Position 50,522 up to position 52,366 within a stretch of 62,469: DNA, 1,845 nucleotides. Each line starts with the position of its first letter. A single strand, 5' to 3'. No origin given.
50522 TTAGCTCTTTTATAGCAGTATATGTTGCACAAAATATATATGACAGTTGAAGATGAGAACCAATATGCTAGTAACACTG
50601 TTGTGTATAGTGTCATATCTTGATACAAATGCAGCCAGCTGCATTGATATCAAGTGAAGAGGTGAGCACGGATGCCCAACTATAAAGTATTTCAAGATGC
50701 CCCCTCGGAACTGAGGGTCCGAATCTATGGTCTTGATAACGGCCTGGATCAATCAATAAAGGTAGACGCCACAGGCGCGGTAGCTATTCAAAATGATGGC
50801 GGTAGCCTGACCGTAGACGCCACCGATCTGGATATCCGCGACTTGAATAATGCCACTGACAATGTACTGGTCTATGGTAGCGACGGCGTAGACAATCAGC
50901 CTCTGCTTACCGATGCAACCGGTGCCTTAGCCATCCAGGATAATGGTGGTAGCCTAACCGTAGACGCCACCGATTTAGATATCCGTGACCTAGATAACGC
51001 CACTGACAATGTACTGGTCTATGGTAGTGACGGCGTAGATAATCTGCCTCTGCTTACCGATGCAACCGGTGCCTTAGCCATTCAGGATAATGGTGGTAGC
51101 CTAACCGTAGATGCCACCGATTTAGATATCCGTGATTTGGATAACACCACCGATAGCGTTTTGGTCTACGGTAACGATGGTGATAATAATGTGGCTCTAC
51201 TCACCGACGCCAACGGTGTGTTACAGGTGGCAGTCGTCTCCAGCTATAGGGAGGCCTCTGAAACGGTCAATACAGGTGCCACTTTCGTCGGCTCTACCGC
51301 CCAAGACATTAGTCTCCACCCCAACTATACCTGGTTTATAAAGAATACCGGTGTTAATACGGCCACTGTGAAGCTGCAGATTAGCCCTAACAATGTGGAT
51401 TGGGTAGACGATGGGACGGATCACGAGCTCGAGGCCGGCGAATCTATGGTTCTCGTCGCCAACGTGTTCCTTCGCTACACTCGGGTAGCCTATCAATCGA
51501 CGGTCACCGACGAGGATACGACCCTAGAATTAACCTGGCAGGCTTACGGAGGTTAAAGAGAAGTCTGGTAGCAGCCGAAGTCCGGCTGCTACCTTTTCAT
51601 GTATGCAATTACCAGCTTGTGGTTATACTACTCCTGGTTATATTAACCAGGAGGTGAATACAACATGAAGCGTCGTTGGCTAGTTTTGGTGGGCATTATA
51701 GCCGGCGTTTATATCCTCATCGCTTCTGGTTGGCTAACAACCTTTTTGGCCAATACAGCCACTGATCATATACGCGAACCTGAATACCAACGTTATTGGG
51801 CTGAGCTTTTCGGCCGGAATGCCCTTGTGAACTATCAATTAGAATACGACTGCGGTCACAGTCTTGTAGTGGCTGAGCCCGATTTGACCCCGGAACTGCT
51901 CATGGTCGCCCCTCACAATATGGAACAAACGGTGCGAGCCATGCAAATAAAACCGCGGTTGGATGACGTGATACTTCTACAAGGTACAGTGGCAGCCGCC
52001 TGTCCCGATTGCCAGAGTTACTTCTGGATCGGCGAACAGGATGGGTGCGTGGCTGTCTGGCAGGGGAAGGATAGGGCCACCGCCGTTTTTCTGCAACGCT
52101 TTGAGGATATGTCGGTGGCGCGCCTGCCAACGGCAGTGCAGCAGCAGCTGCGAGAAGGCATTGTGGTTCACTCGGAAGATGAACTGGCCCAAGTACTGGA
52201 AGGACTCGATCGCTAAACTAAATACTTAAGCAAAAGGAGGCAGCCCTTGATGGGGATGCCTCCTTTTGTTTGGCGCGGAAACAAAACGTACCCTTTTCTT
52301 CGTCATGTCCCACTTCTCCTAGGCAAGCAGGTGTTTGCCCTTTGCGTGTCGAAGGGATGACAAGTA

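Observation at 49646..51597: Divergent two-gene module with a shared, unassigned C-terminal domain, inside the conserved yebC-ruvCAB block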

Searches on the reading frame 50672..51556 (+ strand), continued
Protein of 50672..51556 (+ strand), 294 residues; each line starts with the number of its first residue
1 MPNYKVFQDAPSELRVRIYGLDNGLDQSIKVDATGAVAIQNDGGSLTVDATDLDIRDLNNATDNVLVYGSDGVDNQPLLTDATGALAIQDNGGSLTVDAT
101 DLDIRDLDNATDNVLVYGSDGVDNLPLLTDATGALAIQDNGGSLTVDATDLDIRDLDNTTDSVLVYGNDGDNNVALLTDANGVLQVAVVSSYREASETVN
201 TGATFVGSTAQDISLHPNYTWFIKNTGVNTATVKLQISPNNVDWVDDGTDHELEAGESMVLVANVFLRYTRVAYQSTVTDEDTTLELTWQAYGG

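Call 36: fold_search(model_id=the predicted structure, library=pdb)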
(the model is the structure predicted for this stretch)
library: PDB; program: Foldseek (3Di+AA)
matches with E <= 10: 1523; with E <= 0.001: 19
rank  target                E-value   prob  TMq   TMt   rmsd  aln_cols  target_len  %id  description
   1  3x0t_A                4.9e-05  1.00  0.27  0.64   3.7       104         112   12  Crystal structure of PirA (released 2015-08-26)
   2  9i0y_a                6.1e-05  1.00  0.25  0.53   4.4       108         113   13  Recombinant Ena2A fibers (released 2025-03-12)
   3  7fcn_A                6.4e-05  1.00  0.27  0.69   3.2        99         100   19  Crystal strcture of PirA insecticidal protein from Photorhabdus akhurstii (released 2022-07-20)
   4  9i0y_0                6.4e-05  1.00  0.25  0.53   4.4       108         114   13  Recombinant Ena2A fibers (released 2025-03-12)
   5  7a02_A                2.0e-04  1.00  0.27  0.59   5.6       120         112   18  Bacillus endospore appendages form a novel family of disulfide-linked pili (released 2021-04-28)
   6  3x0t_B                2.1e-04  1.00  0.26  0.63   4.1       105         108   13  Crystal structure of PirA (released 2015-08-26)
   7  6i56_B                2.1e-04  1.00  0.26  0.27   9.4       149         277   15  Crystal structure of PBSX exported protein XepA (released 2019-11-20)
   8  6i56_A                3.1e-04  1.00  0.26  0.27  13.5       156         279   16  Crystal structure of PBSX exported protein XepA (released 2019-11-20)
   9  6i56_D                3.4e-04  1.00  0.26  0.27   7.7       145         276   16  Crystal structure of PBSX exported protein XepA (released 2019-11-20)
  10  6i56_C                3.6e-04  1.00  0.26  0.27  13.2       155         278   16  Crystal structure of PBSX exported protein XepA (released 2019-11-20)
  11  8xcg_F                4.5e-04  1.00  0.26  0.14   4.5       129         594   15  Tail tip complex of bacteriophage lambda in the open state (released 2024-05-01)
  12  8pdz_A                4.8e-04  1.00  0.28  0.61   4.5       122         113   11  Recombinant Ena3A L-Type endospore appendages (released 2023-11-08)
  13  3kmh_B                5.0e-04  1.00  0.22  0.28   5.9       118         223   14  Crystal Structure of a Novel Sugar Isomerase from E. coli O157:H7 (released 2010-07-21)
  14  3kmh_A                5.0e-04  1.00  0.23  0.29  15.6       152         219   14  Crystal Structure of a Novel Sugar Isomerase from E. coli O157:H7 (released 2010-07-21)
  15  5uqp_A                5.9e-04  1.00  0.21  0.46   8.9       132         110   13  The crystal structure of cupin protein from Rhodococcus jostii RHA1 (released 2017-02-22)
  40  9t3p_A                4.1e-03  1.00  0.27  0.66   3.6       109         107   12  Nonameric Ena1C ring of Bacillus cereus (released 2025-12-03)
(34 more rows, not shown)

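Call 37: fold_search(model_id=the predicted structure, library=viral)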
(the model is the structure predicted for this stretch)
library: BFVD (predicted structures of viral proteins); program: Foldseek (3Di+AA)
matches with E <= 10: 958; with E <= 0.001: 200
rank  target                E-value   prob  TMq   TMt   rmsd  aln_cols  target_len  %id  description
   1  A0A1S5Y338            1.2e-09  1.00  0.33  0.78   1.9       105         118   24  Uncharacterized protein [uncultured archaeal virus]
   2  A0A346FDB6            3.2e-09  1.00  0.32  0.39  22.0       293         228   16  Uncharacterized protein [Sphingomonas phage Scott]
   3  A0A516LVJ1            1.3e-08  1.00  0.30  0.26  16.1       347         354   17  (no name in the UniProt tables at hand)
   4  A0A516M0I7            4.6e-07  1.00  0.21  0.21  21.2       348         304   12  (no name in the UniProt tables at hand)
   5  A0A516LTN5            2.2e-06  1.00  0.29  0.59   3.1       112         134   16  (no name in the UniProt tables at hand)
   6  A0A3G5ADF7            2.2e-06  1.00  0.22  0.20  33.6       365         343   13  Uncharacterized protein [Hyperionvirus sp.]
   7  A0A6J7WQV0            2.5e-06  1.00  0.28  0.67   3.7       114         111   18  Uncharacterized protein [uncultured Caudovirales phage]
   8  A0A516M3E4            2.6e-06  1.00  0.28  0.15  22.9       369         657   14  (no name in the UniProt tables at hand)
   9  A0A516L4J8            2.9e-06  1.00  0.26  0.21  11.4       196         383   13  (no name in the UniProt tables at hand)
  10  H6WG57                4.7e-06  1.00  0.22  0.13  27.8       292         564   16  Tail fiber [Cyanophage S-TIM5]
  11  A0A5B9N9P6            5.0e-06  1.00  0.19  0.11  18.3       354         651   10  (no name in the UniProt tables at hand)
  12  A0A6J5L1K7            7.6e-06  1.00  0.30  0.36  14.0       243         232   12  Uncharacterized protein (Fragment) [uncultured Caudovirales phage]
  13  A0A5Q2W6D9            7.6e-06  1.00  0.26  0.21  16.7       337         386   17  (no name in the UniProt tables at hand)
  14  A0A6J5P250            8.1e-06  1.00  0.19  0.11  16.2       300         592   14  Uncharacterized protein [uncultured Caudovirales phage]
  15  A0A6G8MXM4            9.5e-06  1.00  0.22  0.14  56.1       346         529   15  Collagen-like triple helix repeat-containing protein [Cedratvirus kamchatka]
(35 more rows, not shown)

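Call 42: search_protein_families(library=pfam, alignment_id=A3, max_evalue=0.00001)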
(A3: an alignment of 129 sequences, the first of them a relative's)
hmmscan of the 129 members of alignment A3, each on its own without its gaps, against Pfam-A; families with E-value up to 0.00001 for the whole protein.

A. member 1, L004:3319-3993:+ (225 aa): 0 families

B. families by the number of members that match (of 129 scanned): 159 families (the first 25 are shown)
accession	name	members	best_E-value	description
PF25084.1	LbH_EIF2B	6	2e-13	EIF2B subunit epsilon LbH domain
PF00132.30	Hexapep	5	3.6e-32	Bacterial transferase hexapeptide (six repeats)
PF00535.33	Glycos_transf_2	5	1.3e-23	Glycosyl transferase family 2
PF13524.12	Glyco_trans_1_2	4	1.3e-26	Glycosyl transferase-like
PF01408.29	GFO_IDH_MocA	4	1e-23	Oxidoreductase family, NAD-binding Rossmann fold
PF14602.12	Hexapep_2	4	1.3e-17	Hexapeptide repeat of succinyl-transferase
PF01041.23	DegT_DnrJ_EryC1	3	1.5e-112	DegT/DnrJ/EryC1/StrS aminotransferase family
PF00483.29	NTP_transferase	3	6.7e-68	Nucleotidyl transferase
PF00155.27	Aminotran_1_2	3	1.3e-30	Aminotransferase class I and II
PF04055.27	Radical_SAM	3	1.3e-23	Radical SAM superfamily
PF13333.12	rve_2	3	1.4e-14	Integrase core domain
PF13428.12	TPR_14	3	1.5e-11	Tetratricopeptide repeat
PF13683.12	rve_3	3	2.1e-11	Integrase core domain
PF01795.25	Methyltransf_5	2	3.1e-126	MraW methylase family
PF02719.21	Polysacc_synt_2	2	4.6e-104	Polysaccharide biosynthesis protein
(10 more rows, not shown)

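Call 57: search_protein_families(library=phrogs, proteins=[window:50672-51556:+, P0046, P0052, P0059, P0060, P0063, P0076, P0090, P0103], max_evalue=0.001)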
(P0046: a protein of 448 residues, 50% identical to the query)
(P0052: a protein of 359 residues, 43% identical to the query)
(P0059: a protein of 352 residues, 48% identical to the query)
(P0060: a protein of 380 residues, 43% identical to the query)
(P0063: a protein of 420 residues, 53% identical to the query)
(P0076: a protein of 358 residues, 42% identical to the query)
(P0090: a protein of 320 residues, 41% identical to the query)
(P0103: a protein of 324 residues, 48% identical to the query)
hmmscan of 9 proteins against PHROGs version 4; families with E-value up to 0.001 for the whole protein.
window:50672-51556:+ (294 aa): 1 family
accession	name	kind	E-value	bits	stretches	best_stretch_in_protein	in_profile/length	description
phrog_8454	-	unknown function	1.9e-05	25.5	0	85-98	15-28/70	-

P0046 (448 aa): 1 family
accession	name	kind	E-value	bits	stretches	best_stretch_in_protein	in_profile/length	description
phrog_8454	-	unknown function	3.3e-06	28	0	83-95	16-28/70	-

P0052 (359 aa): 0 families

P0059 (352 aa): 1 family
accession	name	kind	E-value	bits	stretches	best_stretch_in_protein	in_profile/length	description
phrog_24965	-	unknown function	0.00049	21.2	0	111-132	6-27/69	-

P0060 (380 aa): 0 families

P0063 (420 aa): 3 families
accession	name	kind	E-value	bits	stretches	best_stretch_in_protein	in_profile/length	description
phrog_30390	-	unknown function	1.9e-10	40.8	1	50-140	456-549/766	-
phrog_38233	-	tail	1.1e-08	34.5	1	52-214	277-424/896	tail fiber protein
phrog_2885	-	tail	1.1e-07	29.5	1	50-157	934-1041/4179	baseplate wedge subunit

P0076 (358 aa): 0 families

P0090 (320 aa): 0 families

P0103 (324 aa): 0 families

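Call 58: search_protein_families(library=pfam, proteins=[P0046, P0052, P0059, P0060, P0063, P0076, P0090, P0103, P0074, P0006], max_evalue=0.001)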
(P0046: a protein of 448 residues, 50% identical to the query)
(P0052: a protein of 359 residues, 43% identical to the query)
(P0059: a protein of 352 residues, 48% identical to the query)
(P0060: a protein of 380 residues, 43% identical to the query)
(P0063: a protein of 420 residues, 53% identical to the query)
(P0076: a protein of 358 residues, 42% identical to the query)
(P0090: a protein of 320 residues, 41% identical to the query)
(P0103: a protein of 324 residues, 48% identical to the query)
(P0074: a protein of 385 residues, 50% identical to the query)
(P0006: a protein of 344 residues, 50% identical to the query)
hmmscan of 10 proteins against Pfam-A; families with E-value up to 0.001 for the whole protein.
P0046 (448 aa): 0 families

P0052 (359 aa): 0 families

P0059 (352 aa): 2 families
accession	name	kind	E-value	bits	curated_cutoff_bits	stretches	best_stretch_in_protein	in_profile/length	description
PF21515.2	Gp6_2nd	-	8.2e-07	29.2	27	0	112-131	17-36/66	Baseplate wedge protein gp6, domain II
PF00132.30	Hexapep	-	0.00059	19.9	27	0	107-120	13-26/36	Bacterial transferase hexapeptide (six repeats)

P0060 (380 aa): 2 families
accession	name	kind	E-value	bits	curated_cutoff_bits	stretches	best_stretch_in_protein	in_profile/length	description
PF05986.19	ADAMTS_spacer1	-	3.8e-05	24.4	23.6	0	190-229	19-58/115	ADAM-TS Spacer 1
PF06742.16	DUF1214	-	0.00027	21.8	25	0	244-275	53-85/112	Protein of unknown function (DUF1214)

P0063 (420 aa): 0 families

P0076 (358 aa): 0 families

P0090 (320 aa): 0 families

P0103 (324 aa): 0 families

P0074 (385 aa): 4 families
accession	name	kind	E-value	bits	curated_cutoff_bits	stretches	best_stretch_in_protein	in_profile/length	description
PF09136.16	Glucodextran_B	-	2.1e-06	28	27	0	181-236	14-71/83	Glucodextranase, domain B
PF18630.7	Peptidase_M60_C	-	0.00025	21.7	26.2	0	87-106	10-29/65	Peptidase M60 C-terminal domain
PF15339.11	Afaf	-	0.00034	20.8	27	0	57-83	12-38/198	Acrosome formation-associated factor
PF10387.14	DUF2442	-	0.00039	21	23.9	0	189-235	18-61/72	Protein of unknown function (DUF2442)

P0006 (344 aa): 5 families
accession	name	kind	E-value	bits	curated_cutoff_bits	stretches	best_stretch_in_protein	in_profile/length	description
PF19912.4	DUF6385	-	2.2e-25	88.9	26.8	1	263-344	1-82/82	Domain of unknown function (DUF6385)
PF24084.1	DUF7369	-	8.8e-08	32.2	27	0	221-238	12-29/61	Domain of unknown function (DUF7369)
PF16408.10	DUF5016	-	8.5e-06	26.4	31.2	0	182-238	37-91/120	Domain of unknown function (DUF5016)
PF10512.14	Borealin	-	8.5e-05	23.1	19.5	0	78-108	66-96/118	Cell division cycle-associated protein 8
PF06058.19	DCP1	-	0.00041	20.7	22.5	0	99-139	12-52/117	Dcp1-like decapping family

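Call 64: find_encoding_contigs(protein=P0055, flank=8000, max_places=1)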
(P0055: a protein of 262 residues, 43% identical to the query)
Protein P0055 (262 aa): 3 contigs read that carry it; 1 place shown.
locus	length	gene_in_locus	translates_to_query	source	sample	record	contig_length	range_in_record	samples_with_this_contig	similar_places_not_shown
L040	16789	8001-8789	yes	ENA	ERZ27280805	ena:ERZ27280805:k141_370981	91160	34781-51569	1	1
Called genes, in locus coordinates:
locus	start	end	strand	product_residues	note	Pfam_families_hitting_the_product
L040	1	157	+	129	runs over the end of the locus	-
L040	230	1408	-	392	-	PF00291:PALP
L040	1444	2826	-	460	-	PF20695:UbiD_N, PF01977:UbiD, PF20696:UbiD_C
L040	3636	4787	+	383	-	-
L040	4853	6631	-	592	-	PF08269:dCache_2, PF17200:sCache_2, PF00672:HAMP (weak), PF00015:MCPsignal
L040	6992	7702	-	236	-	PF19912:DUF6385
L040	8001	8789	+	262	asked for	PF19912:DUF6385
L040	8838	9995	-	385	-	-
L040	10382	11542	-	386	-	PF00990:GGDEF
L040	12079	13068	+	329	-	PF08885:GSCFA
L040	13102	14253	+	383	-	PF13439:Glyco_transf_4, PF00534:Glycos_transf_1, PF13692:Glyco_trans_1_4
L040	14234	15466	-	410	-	PF00534:Glycos_transf_1, PF13692:Glyco_trans_1_4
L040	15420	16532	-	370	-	PF01041:DegT_DnrJ_EryC1, PF00155:Aminotran_1_2, PF01053:Cys_Met_Meta_PP (weak), PF01212:Beta_elim_lyase (weak)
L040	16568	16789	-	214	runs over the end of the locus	PF17836:PglD_N, PF25087:GMPPB_C (faint), PF25084:LbH_EIF2B (faint), PF00132:Hexapep (weak)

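Call 74: search_dna_similar(query=window:50672-51553:+, collection=phages, mode=protein, max_evalue=0.001, max_rows=15)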
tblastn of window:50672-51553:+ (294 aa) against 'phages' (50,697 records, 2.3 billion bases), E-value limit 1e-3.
No match.

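Call 90: find_encoding_contigs(protein=P0002, flank=8000, max_places=1)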
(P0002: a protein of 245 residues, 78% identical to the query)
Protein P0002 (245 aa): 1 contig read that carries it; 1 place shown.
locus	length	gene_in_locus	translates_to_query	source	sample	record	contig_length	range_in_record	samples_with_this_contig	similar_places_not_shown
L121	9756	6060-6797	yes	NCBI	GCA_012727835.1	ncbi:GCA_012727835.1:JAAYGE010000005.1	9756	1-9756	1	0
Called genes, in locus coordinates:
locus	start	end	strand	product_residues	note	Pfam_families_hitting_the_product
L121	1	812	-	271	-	PF01595:CNNM, PF00571:CBS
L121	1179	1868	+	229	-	PF10086:YhfC (weak)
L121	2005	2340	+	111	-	PF06133:Com_YlbF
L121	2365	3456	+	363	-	PF01926:MMR_HSR1, PF02421:FeoB_N (faint), PF06071:YchF-GTPase_C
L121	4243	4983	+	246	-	PF20772:TACO1_YebC_N, PF01709:Transcrip_reg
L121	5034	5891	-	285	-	PF24517:CBM96, PF19912:DUF6385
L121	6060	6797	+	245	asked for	PF19912:DUF6385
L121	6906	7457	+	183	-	PF08955:BofC_C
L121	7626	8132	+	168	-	PF02075:RuvC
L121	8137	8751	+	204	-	PF01330:RuvA_N, PF00633:HHH (faint), PF14520:HHH_5, PF21176:RecR_HhH (weak), PF07499:RuvA_C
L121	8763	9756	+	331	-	PF06068:TIP49 (faint), PF05496:RuvB_N, PF00004:AAA, PF07728:AAA_5 (weak), PF17864:AAA_lid_4, PF05491:WHD_RuvB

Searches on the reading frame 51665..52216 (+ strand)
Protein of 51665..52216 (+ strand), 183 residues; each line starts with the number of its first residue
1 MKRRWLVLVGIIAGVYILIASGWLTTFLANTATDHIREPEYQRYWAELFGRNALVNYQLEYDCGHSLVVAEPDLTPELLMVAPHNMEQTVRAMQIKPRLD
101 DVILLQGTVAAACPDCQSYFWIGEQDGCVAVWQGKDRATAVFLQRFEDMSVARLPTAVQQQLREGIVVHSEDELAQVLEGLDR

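Call 3: search_protein_families(library=pfam, proteins=[window:51665-52216:+], max_evalue=1)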
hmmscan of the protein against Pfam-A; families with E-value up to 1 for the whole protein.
window:51665-52216:+ (183 aa): 1 family
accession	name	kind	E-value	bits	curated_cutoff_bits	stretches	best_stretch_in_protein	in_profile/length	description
PF08955.15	BofC_C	-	1.3e-10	41.7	21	1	113-181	4-72/74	BofC C-terminal domain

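Call 4: search_protein_families(library=ncbifam, proteins=[window:51665-52216:+], max_evalue=1)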
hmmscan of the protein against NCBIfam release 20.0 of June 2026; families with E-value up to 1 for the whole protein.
window:51665-52216:+ (183 aa): 1 family
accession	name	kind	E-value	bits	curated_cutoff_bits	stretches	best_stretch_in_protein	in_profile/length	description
NF052407.1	NOVOEXAE_fam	equivalog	0.16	11.8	70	1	20-32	10-22/40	NOVOEXAE family nitrogen cycling protein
